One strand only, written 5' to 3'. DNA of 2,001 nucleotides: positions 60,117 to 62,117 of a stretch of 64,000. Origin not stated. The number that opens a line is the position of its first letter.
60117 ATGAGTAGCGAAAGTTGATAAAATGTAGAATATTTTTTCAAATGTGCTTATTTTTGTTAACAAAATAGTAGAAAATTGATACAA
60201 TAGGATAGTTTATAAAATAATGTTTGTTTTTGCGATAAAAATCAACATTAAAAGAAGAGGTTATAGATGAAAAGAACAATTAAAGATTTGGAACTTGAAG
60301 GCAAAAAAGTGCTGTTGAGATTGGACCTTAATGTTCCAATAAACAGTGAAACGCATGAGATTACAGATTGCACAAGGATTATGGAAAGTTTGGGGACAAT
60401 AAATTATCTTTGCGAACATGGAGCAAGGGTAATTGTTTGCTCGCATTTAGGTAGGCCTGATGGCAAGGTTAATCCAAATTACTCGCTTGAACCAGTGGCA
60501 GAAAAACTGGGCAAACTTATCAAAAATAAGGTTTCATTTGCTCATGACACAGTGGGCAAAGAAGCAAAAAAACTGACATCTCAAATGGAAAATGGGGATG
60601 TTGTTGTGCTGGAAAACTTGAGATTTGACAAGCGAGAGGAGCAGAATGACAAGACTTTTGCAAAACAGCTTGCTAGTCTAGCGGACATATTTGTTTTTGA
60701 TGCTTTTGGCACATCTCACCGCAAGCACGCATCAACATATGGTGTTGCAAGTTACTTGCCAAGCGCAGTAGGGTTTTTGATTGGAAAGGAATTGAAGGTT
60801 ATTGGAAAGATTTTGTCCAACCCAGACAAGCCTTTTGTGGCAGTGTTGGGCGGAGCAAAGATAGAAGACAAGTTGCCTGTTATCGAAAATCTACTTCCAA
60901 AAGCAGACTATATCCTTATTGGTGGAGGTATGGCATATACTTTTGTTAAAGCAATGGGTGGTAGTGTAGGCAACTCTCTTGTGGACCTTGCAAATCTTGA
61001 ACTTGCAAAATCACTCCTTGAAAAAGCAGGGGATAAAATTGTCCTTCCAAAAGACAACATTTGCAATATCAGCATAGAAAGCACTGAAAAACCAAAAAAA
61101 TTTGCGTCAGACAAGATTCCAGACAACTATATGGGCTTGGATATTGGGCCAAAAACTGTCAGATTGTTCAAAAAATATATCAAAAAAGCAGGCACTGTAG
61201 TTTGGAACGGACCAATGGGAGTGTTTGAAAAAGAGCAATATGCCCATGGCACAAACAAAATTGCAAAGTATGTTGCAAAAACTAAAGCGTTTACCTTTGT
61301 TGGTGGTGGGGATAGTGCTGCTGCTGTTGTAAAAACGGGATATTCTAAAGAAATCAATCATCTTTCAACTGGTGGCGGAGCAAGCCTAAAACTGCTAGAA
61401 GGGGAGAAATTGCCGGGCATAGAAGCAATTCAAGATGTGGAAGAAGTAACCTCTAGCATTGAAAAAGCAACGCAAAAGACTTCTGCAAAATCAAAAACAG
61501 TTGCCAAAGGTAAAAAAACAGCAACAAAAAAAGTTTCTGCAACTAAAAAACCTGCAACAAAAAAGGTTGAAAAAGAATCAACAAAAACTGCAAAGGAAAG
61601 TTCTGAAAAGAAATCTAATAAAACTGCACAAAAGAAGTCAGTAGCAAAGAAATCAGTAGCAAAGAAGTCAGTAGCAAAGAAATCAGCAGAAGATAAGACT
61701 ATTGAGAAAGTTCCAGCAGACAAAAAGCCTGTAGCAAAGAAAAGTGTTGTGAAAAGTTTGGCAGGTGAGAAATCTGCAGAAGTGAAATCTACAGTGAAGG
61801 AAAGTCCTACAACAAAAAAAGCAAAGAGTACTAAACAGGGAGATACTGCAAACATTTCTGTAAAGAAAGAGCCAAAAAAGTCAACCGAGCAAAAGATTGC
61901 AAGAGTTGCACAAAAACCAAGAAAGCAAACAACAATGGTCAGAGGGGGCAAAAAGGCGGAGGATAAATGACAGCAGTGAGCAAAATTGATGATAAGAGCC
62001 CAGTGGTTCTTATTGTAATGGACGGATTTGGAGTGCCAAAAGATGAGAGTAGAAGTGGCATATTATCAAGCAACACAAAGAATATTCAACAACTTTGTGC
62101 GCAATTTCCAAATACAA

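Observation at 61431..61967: Phosphoglycerate kinase fused to a ~180-residue Lys-rich, histone-H1-like tail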

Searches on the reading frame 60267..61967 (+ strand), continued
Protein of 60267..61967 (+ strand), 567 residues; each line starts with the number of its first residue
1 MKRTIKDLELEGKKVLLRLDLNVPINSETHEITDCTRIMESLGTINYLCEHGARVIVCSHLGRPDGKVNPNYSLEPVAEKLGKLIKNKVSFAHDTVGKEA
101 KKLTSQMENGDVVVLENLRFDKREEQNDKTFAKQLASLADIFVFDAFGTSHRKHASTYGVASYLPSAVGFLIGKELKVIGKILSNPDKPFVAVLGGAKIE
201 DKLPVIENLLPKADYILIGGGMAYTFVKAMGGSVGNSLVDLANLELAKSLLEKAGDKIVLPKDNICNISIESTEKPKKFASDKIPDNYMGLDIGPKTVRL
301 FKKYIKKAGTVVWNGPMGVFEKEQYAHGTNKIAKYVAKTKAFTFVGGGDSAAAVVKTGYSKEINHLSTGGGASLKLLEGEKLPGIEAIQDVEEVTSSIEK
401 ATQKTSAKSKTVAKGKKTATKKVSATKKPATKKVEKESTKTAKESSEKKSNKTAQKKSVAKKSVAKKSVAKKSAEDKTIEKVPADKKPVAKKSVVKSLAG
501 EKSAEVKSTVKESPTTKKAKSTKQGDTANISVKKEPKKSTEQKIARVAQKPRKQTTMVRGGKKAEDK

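Call 29: find_encoding_contigs(protein=P0025, flank=4000, max_places=2)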
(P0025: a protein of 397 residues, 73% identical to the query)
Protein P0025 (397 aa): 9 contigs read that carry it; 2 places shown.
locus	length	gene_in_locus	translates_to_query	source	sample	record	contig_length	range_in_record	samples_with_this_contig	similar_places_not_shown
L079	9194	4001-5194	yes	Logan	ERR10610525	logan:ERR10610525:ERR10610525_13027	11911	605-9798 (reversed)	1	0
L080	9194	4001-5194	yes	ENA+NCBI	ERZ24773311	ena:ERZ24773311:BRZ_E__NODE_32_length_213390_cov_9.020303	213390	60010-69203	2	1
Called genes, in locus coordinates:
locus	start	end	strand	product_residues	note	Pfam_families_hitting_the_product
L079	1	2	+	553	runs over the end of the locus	PF00535:Glycos_transf_2, PF13641:Glyco_tranf_2_3, PF13506:Glyco_transf_21, PF13632:Glyco_trans_2_3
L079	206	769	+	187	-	PF04014:MazE_antitoxin, PF15714:SpoVT_C (weak)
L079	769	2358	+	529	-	PF01554:MatE (faint), PF01943:Polysacc_synt, PF03023:MurJ (weak)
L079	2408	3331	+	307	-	PF01207:Dus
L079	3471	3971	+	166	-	-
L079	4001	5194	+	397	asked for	PF00162:PGK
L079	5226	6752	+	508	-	PF01676:Metalloenzyme, PF06415:iPGM_N, PF01663:Phosphodiest (weak)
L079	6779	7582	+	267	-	PF00121:TIM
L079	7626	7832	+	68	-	-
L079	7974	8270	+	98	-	PF03840:SecG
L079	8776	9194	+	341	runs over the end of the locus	?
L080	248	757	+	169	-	PF04014:MazE_antitoxin, PF15714:SpoVT_C (weak)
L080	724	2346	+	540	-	PF01943:Polysacc_synt, PF01554:MatE (faint), PF03023:MurJ (weak)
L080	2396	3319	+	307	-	PF01207:Dus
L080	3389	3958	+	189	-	-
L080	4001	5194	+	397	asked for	PF00162:PGK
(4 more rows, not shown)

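Call 30: find_encoding_contigs(protein=P0082, flank=4000, max_places=2)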
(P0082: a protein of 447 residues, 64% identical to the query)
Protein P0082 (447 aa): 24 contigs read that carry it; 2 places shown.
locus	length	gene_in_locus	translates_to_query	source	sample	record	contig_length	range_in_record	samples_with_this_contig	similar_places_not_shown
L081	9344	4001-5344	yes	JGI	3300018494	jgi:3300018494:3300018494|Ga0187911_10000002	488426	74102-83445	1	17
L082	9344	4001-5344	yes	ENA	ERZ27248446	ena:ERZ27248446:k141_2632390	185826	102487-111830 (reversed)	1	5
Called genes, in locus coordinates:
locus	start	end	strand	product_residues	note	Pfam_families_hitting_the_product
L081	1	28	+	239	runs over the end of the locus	-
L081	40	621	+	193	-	PF01725:Ham1p_like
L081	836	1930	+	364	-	PF00438:S-AdoMet_synt_N, PF02772:S-AdoMet_synt_M, PF02773:S-AdoMet_synt_C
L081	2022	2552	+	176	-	PF04014:MazE_antitoxin, PF15714:SpoVT_C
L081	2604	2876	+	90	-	PF00216:Bac_DNA_binding, PF18291:HU-HIG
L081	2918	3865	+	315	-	PF01207:Dus, PF00977:His_biosynth (weak)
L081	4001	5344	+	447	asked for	PF00162:PGK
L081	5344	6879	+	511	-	PF01663:Phosphodiest (faint), PF01676:Metalloenzyme, PF06415:iPGM_N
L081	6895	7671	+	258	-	PF00121:TIM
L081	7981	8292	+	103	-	PF03840:SecG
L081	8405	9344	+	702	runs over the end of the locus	PF08206:OB_RNB, PF25049:OB_HELZ2 (faint), PF17876:CSD2, PF00773:RNB, PF00575:S1 (weak)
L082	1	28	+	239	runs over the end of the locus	-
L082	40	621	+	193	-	PF01725:Ham1p_like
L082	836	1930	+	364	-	PF00438:S-AdoMet_synt_N, PF02772:S-AdoMet_synt_M, PF02773:S-AdoMet_synt_C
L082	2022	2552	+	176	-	PF04014:MazE_antitoxin, PF15714:SpoVT_C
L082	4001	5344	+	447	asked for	PF00162:PGK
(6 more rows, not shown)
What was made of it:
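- On Phosphoglycerate kinase (Pfam PF00162): The same synteny holds in relatives (calls 29, 30).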

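Call 33: predict_structure(alignment_id=A1)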
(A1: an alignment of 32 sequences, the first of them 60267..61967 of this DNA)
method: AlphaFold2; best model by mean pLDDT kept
length: 567 residues; sequences in the alignment: 32
mean_pLDDT: 73.9   pTM: 0.64
mean pLDDT of the five models: 73.9, 73.6, 73.2, 70.7, 69.2
residues with pLDDT >= 90: 285; 70-90: 107; 50-70: 9; < 50: 166
segments of 3 or more residues with pLDDT < 50: 402-567
pLDDT, mean of each block of 10 residues (from residue 1): 90 96 87 89 96 97 86 95 96 97 97 97 92 97 87 84 92 89 94 93 92 96 96 95 95 95 97 95 97 98 98 93 92 96 90 87 84 85 80 68 42 29 29 29 28 28 29 31 32 29 29 28 27 30 34 36 35
secondary structure, 60 per line:
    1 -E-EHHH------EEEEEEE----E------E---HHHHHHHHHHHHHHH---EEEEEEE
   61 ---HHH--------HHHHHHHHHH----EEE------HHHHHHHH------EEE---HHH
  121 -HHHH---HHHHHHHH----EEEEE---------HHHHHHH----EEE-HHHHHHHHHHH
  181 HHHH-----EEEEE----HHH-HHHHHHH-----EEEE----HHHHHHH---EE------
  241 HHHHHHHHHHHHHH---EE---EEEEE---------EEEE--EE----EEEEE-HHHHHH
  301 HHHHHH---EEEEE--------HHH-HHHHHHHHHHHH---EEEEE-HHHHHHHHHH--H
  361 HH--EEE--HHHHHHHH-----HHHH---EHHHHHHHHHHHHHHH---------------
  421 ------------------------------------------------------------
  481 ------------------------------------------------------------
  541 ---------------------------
elements in order: E14-20 H36-50 E54-60 H75-84 E89-91 H98-105 E112-114 H122-125 H129-136 E141-145 H155-161 E166-168 H170-184 E190-194 H203-209 E215-218 H223-229 H241-254 E263-267 E277-280 E289-293 H295-306 E310-314 H327-338 E342-346 H348-357 E365-367 H370-377 H383-386 H391-405
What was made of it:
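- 60267..61430 (+): Pgk catalytic core, residues 1-388. It is unusually basic (pI 9.1, net +9/+10). AlphaFold2 pLDDT is mostly above 85 (call 33).
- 61431..61481 (+): Acidic junction (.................), predicted as one helix that continues the last Pgk helix. AlphaFold2 predicts a helix at residues 391-405. pLDDT falls from about 80 to below 50 at residue 402 (call 33).
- On Eukaryotic linker histone H1: AlphaFold2 predicts no folded domain after residue 405 (call 33).
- Disorder. pLDDT is about 29 over residues 402-567, while the core is above 85 (call 33). AlphaFold2 gives the hook no structure or docking site (call 33).
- Tried and rejected: No contact with the core was predicted, and pLDDT there is about 35 (call 33).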

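Call 62: search_protein_representatives(protein=window:60267-61967:+)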
Query: 567 residues. Proteins with E-value up to 0.001 (for the whole library): 26894; up to 1e-10: 15589; up to 1e-30: 5451. The best 150 are listed.
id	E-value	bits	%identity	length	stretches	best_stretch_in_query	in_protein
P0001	8.7e-283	955.1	84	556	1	1-567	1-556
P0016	2.0e-195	666.8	48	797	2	3-388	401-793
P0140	2.6e-179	613.7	41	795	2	5-389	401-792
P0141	1.1e-135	469.8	59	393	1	3-389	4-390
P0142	4.3e-127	441.4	52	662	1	2-393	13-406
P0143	1.1e-123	430.2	54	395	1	1-390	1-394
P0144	1.5e-123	429.7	53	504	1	3-491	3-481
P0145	6.8e-122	424.3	43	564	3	125-389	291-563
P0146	1.9e-120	419.5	55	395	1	2-390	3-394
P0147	1.2e-118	413.6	31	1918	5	7-392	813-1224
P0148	1.6e-117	409.9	51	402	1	2-390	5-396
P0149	5.3e-117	408.1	51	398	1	2-390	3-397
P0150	1.4e-116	406.8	50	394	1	2-392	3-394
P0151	3.7e-115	402.0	51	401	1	2-389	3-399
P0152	9.2e-114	397.5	49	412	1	3-395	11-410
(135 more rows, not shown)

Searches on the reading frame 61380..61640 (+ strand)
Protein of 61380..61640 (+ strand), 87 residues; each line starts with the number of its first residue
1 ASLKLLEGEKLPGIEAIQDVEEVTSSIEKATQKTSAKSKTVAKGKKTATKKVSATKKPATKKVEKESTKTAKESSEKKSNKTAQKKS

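Call 43: search_solved_structures(query=window:61380-61640:+, max_evalue=10, show_alignments=3)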
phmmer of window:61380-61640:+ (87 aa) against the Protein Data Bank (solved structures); distinct sequences matched with E-value up to 10: 11.
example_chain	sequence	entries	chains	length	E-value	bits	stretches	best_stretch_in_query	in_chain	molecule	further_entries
9io5_O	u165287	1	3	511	0.25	15.4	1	1-41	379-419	Phosphoglycerate kinase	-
7d10_A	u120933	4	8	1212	2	12.5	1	14-81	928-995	Solute carrier family 12 member 2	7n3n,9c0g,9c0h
6pzt_B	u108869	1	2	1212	2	12.5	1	14-81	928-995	Solute carrier family 12 member 2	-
9c0e_A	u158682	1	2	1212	2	12.5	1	14-81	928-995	Solute carrier family 12 member 2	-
7zgo_A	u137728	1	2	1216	2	12.5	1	14-81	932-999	Solute carrier family 12 member 2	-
7s1x_B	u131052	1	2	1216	2.1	12.5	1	14-81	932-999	Solute carrier family 12 member 2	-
7s1y_A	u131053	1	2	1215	2.1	12.5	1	14-81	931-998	Solute carrier family 12 member 2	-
7s1z_A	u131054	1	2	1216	2.1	12.5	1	14-81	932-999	Solute carrier family 12 member 2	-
7smp_B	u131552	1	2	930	2.2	12.5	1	14-81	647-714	Solute carrier family 12 member 2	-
7mxo_A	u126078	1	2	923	2.2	12.5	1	14-81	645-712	Solute carrier family 12 member 2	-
1fw8_A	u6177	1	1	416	7.9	10.7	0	1-28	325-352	Phosphoglycerate kinase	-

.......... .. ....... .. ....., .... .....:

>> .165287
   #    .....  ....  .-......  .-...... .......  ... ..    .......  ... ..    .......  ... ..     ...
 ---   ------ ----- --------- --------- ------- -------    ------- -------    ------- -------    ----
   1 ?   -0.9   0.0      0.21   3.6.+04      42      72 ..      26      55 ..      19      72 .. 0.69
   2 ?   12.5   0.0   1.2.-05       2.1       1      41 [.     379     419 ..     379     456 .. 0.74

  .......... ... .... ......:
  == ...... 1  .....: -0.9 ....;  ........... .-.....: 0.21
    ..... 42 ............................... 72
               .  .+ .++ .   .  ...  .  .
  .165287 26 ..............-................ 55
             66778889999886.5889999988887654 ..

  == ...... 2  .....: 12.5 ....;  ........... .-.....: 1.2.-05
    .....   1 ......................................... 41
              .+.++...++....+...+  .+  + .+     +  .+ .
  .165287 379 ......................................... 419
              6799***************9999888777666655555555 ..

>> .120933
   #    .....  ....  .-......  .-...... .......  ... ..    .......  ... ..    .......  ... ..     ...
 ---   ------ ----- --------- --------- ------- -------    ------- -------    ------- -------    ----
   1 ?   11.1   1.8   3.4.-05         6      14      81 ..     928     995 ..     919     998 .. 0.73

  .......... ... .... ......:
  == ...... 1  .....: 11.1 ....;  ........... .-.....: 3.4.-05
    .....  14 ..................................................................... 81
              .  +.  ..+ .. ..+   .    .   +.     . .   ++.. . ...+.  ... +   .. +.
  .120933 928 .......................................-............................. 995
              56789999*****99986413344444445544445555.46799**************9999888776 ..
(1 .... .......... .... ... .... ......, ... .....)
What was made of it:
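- Tried and rejected: It is not similar and its start is not cationic (call 43).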

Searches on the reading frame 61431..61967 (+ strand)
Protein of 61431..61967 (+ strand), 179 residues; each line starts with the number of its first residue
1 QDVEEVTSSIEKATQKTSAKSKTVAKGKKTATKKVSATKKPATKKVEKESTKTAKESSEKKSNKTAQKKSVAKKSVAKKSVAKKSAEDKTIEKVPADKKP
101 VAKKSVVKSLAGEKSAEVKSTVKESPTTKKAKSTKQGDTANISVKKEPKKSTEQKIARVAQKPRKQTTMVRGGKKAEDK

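Call 6: search_protein_families(library=pfam, proteins=[window:61431-61967:+], max_evalue=0.01)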
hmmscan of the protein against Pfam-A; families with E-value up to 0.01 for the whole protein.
window:61431-61967:+ (179 aa): 1 family
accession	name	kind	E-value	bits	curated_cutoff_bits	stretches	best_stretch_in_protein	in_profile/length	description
PF07382.16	HC2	-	0.00032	21.3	40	1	12-160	8-166/194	Histone H1-like nucleoprotein HC2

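Call 37: find_homologous_proteins(query=window:61464-61967:+, max_evalue=1)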
Query window:61464-61967:+ (168 aa): 2 proteins with E <= 1 among 2148 candidates.
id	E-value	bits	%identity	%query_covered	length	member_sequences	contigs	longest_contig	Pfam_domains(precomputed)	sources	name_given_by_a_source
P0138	1.9e-1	30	57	27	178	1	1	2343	PF00166.27,PF07382.17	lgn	-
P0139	5.2e-1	29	57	17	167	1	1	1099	PF07382.17,PF02036.23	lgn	-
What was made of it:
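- No stand-alone homologue of the tail was found (call 37).
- Tried and rejected: No stand-alone homologue was found, and the composition correction hides even true relatives (call 37).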

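Call 41: search_solved_structures(query=window:61431-61967:+, max_evalue=1)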
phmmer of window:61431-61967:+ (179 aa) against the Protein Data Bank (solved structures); distinct sequences matched with E-value up to 1: 2.
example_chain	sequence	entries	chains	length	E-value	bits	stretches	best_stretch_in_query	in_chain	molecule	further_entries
8dy7_F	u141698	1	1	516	0.00063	23.6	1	9-117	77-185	RNA polymerase sigma factor SigA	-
8dy9_F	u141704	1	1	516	0.00063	23.6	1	9-117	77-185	RNA polymerase sigma factor SigA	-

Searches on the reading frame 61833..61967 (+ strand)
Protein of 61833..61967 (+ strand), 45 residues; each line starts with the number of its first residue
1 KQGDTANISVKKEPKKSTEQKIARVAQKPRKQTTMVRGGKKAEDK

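Call 44: search_protein_families(library=pfam, proteins=[window:61833-61967:+], max_evalue=0.01)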
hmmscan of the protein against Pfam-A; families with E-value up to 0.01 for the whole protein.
window:61833-61967:+ (45 aa): 0 families

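Call 73: find_homologous_proteins(query=A3, max_evalue=10)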
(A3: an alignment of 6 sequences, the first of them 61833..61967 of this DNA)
Query A3 (6 sequences): 173 candidates shared short words with the query, none scored E <= 10.
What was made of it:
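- Tried and rejected: It did not even recover the known tails, so the test is insensitive and uninformative (call 73).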
